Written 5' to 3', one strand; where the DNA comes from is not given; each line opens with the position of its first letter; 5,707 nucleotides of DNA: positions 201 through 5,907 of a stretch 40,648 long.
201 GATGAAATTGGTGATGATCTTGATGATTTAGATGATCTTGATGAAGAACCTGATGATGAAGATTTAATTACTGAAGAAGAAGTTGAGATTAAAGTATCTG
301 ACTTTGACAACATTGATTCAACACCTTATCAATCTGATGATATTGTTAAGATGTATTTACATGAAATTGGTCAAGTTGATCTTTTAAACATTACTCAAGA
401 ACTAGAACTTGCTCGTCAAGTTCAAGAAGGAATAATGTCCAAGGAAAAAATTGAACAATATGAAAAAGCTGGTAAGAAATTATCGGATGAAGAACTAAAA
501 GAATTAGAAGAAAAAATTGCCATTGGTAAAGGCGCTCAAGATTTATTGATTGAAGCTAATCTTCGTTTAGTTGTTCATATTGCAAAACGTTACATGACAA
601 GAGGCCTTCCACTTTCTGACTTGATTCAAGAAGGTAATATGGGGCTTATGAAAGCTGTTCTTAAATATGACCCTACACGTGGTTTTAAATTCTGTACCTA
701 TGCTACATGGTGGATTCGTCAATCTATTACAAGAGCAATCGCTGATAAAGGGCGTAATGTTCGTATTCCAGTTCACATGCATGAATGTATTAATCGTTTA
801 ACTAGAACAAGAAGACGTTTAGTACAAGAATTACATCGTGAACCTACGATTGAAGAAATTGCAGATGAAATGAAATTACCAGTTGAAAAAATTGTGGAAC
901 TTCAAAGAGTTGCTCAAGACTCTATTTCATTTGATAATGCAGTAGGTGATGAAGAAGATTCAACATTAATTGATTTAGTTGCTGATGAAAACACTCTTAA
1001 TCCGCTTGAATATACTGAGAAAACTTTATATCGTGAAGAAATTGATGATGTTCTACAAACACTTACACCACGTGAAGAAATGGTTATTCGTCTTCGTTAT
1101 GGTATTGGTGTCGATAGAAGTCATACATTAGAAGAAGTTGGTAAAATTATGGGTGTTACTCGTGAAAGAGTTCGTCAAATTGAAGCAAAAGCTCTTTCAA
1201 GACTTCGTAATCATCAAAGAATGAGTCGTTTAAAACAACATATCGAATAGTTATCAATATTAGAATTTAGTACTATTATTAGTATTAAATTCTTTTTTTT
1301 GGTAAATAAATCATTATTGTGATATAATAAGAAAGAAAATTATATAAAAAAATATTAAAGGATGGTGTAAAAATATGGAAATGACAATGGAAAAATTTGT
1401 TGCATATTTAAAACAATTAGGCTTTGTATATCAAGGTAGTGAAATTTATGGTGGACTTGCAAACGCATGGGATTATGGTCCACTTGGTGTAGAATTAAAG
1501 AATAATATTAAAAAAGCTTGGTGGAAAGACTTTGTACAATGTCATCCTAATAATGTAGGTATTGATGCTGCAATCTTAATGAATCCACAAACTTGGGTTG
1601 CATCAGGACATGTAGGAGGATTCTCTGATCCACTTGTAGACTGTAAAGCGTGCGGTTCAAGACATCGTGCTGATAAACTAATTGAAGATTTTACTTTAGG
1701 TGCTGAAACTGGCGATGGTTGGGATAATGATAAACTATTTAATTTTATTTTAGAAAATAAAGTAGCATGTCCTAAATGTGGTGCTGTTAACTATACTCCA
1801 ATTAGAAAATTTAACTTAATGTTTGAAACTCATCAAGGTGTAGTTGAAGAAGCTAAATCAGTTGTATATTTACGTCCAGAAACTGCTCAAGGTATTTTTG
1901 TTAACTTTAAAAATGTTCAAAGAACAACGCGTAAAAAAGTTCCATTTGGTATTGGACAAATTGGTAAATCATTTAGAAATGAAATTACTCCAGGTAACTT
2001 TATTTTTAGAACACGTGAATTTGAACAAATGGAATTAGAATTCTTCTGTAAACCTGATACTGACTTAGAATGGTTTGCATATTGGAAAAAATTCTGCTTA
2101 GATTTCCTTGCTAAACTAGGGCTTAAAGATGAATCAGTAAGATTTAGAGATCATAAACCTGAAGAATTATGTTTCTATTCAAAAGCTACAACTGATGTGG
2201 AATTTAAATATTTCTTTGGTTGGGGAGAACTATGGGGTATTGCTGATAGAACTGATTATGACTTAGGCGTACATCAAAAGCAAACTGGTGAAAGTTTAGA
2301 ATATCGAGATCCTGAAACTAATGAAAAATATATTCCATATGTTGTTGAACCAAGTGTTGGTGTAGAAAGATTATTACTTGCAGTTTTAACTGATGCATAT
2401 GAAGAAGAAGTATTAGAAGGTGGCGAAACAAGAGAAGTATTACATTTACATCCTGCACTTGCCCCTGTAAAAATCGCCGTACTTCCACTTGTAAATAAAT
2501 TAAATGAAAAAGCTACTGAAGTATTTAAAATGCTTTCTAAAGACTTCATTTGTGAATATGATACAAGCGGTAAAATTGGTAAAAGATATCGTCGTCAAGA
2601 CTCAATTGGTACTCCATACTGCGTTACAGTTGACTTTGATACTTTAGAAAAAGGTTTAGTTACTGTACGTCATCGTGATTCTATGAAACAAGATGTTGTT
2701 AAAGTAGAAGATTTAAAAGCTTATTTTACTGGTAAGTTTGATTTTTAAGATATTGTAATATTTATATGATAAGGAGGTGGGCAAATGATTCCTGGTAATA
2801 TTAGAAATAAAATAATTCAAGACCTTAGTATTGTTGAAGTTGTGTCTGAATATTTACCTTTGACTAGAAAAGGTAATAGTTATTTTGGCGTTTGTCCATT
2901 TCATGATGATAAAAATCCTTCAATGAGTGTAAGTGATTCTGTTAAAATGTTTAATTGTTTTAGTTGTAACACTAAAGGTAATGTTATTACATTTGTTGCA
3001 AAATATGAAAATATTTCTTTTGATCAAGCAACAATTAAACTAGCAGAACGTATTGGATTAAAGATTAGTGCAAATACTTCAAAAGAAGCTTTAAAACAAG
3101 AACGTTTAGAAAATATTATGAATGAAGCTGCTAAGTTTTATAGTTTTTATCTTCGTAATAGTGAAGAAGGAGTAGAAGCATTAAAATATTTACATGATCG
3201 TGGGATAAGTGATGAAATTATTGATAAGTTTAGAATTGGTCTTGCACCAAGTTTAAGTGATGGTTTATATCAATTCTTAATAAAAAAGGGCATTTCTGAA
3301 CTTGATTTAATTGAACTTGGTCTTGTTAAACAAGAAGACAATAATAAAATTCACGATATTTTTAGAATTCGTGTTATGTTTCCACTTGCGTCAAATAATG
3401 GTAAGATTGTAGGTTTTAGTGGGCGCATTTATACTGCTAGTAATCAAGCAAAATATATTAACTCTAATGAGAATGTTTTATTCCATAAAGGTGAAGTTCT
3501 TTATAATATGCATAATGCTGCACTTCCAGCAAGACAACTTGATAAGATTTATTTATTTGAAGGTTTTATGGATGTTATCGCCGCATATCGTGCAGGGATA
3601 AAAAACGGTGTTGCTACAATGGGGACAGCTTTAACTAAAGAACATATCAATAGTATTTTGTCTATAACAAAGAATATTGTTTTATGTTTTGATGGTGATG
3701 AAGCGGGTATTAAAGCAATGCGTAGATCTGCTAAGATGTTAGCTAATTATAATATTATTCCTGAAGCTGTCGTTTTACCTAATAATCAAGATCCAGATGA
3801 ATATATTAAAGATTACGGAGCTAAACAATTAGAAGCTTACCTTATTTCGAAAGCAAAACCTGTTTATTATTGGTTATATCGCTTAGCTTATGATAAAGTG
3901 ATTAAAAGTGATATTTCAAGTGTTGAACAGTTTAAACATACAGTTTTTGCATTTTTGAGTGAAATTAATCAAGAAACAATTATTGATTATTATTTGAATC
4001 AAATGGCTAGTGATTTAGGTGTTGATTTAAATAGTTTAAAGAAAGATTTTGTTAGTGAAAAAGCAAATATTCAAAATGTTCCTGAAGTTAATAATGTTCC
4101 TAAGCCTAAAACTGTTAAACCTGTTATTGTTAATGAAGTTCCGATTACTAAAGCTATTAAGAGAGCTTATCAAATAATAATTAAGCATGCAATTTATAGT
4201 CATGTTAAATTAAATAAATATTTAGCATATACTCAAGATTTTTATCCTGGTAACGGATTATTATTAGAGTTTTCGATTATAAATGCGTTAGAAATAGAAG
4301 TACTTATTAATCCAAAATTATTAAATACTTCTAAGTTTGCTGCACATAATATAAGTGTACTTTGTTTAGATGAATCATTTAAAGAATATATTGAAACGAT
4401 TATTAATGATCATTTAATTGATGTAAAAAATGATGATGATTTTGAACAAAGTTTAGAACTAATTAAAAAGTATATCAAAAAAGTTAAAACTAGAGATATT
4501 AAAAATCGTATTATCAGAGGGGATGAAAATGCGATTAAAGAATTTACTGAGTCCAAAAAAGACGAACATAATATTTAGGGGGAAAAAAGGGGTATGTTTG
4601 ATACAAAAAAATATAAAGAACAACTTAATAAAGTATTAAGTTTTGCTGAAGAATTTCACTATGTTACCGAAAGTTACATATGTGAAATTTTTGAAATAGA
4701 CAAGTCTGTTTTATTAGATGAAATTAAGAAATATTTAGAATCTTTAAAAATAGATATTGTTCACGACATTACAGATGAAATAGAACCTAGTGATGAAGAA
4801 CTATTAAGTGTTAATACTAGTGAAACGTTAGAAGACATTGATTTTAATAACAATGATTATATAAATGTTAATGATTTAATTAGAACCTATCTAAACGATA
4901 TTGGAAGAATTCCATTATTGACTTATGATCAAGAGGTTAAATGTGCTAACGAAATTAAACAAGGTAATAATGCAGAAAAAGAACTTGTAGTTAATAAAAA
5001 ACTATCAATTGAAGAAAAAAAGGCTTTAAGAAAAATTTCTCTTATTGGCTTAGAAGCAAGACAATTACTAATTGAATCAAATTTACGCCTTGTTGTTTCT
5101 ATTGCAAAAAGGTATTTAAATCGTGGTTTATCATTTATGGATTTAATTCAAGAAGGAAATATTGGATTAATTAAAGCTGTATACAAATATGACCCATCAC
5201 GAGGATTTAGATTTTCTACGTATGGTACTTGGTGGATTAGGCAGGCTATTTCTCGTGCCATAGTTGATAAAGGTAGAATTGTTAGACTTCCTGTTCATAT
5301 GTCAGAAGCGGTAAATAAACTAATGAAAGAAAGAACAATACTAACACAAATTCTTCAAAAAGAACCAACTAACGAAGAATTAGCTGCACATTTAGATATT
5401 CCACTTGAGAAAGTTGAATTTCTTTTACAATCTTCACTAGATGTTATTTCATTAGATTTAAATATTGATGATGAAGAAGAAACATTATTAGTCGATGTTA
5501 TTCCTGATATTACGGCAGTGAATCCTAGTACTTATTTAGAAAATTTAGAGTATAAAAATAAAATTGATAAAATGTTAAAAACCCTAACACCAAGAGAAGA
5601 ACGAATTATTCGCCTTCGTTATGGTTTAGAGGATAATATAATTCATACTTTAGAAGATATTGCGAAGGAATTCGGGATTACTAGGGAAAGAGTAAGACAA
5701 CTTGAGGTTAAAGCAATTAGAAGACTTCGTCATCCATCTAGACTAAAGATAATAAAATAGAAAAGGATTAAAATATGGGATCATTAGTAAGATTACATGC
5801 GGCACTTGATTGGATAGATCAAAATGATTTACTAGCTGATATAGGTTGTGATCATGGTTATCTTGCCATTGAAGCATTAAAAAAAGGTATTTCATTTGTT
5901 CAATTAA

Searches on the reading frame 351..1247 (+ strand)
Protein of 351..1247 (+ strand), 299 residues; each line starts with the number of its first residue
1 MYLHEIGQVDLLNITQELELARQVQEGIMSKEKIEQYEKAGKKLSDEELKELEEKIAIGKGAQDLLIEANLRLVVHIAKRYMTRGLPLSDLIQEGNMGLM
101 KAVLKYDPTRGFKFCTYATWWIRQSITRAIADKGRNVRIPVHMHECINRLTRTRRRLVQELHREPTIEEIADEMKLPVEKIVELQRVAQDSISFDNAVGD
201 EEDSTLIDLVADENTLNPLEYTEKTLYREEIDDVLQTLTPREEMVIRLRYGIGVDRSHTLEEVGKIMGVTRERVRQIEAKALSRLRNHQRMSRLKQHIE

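Call 55: search_protein_families(library=pfam, proteins=[window:351-1247:+], max_evalue=0.00001)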
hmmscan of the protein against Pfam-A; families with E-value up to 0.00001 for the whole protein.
window:351-1247:+ (299 aa): 4 families
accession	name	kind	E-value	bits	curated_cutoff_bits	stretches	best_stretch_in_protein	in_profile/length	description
PF04539.22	Sigma70_r3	-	2.3e-22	79.3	25.3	1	146-220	2-76/78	Sigma-70 region 3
PF04542.20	Sigma70_r2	-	5.5e-22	77.8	24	1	66-135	1-70/71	Sigma-70 region 2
PF04545.22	Sigma70_r4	-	2.5e-21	75.4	24.1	1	234-287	1-50/50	Sigma-70, region 4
PF00140.25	Sigma70_r1_2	-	1.7e-08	34.7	22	1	1-27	5-31/34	Sigma-70 factor, region 1.2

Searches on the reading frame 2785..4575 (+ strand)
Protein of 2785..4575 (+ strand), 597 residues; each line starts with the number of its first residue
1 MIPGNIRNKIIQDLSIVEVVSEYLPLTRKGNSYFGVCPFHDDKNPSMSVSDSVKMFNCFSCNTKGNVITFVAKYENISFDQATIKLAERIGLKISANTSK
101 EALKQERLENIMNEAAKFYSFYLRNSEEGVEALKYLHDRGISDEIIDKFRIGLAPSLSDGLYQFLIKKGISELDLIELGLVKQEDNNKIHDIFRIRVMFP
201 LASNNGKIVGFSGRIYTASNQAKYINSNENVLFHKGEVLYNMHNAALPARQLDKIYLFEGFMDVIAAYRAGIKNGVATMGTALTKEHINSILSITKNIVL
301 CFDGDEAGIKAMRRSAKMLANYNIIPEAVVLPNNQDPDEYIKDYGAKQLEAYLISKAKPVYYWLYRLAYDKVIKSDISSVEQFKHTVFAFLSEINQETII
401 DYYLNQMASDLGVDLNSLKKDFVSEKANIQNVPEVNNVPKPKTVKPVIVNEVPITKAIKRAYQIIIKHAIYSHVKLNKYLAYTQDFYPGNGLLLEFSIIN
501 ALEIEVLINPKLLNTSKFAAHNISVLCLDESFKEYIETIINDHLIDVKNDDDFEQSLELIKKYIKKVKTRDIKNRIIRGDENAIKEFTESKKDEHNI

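Call 55: search_protein_families(library=pfam, proteins=[window:2785-4575:+], max_evalue=0.00001)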
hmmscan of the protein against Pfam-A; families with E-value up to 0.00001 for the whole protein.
window:2785-4575:+ (597 aa): 6 families
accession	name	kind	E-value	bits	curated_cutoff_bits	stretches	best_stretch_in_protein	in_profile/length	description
PF08275.17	DNAG_N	-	1.1e-39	135.9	26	1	122-245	5-127/128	DNA primase catalytic core, N-terminal domain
PF01807.25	Zn_ribbon_DnaG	-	1e-30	105.9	24.9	1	7-97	6-96/98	CHC2 zinc finger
PF13155.12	Toprim_2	-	1.5e-23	83.4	22.1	1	256-341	1-88/88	Toprim-like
PF13662.12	Toprim_4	-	1.5e-18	67.2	25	1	253-322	1-77/85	Toprim domain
PF01751.28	Toprim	-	3.5e-10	40.4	23.1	1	255-320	2-81/96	Toprim domain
PF13362.12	Toprim_3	-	4.7e-06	27.4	27.2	0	255-346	2-94/95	Toprim domain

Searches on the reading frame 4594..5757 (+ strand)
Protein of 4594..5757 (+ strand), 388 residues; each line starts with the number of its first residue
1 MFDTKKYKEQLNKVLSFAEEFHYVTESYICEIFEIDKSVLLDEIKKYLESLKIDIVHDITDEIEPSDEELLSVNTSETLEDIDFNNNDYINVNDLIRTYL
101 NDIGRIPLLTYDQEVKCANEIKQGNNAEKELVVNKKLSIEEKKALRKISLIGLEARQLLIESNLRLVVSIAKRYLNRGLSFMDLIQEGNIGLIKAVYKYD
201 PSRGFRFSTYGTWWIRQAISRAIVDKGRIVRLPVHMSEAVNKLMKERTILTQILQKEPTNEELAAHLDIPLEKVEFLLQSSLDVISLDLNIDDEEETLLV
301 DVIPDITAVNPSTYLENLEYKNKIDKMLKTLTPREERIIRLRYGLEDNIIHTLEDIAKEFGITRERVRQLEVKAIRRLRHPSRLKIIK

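Call 55: search_protein_families(library=pfam, proteins=[window:4594-5757:+], max_evalue=0.00001)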
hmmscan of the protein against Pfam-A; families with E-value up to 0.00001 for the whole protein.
window:4594-5757:+ (388 aa): 4 families
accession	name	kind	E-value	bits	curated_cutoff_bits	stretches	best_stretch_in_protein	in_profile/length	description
PF04542.20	Sigma70_r2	-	6.8e-23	80.7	24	1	159-228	1-70/71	Sigma-70 region 2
PF04539.22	Sigma70_r3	-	3.2e-19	69.2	25.3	1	238-312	1-75/78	Sigma-70 region 3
PF04545.22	Sigma70_r4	-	1.4e-16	60.2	24.1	1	328-380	2-50/50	Sigma-70, region 4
PF00140.25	Sigma70_r1_2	-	7.4e-12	45.5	22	1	94-126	1-33/34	Sigma-70 factor, region 1.2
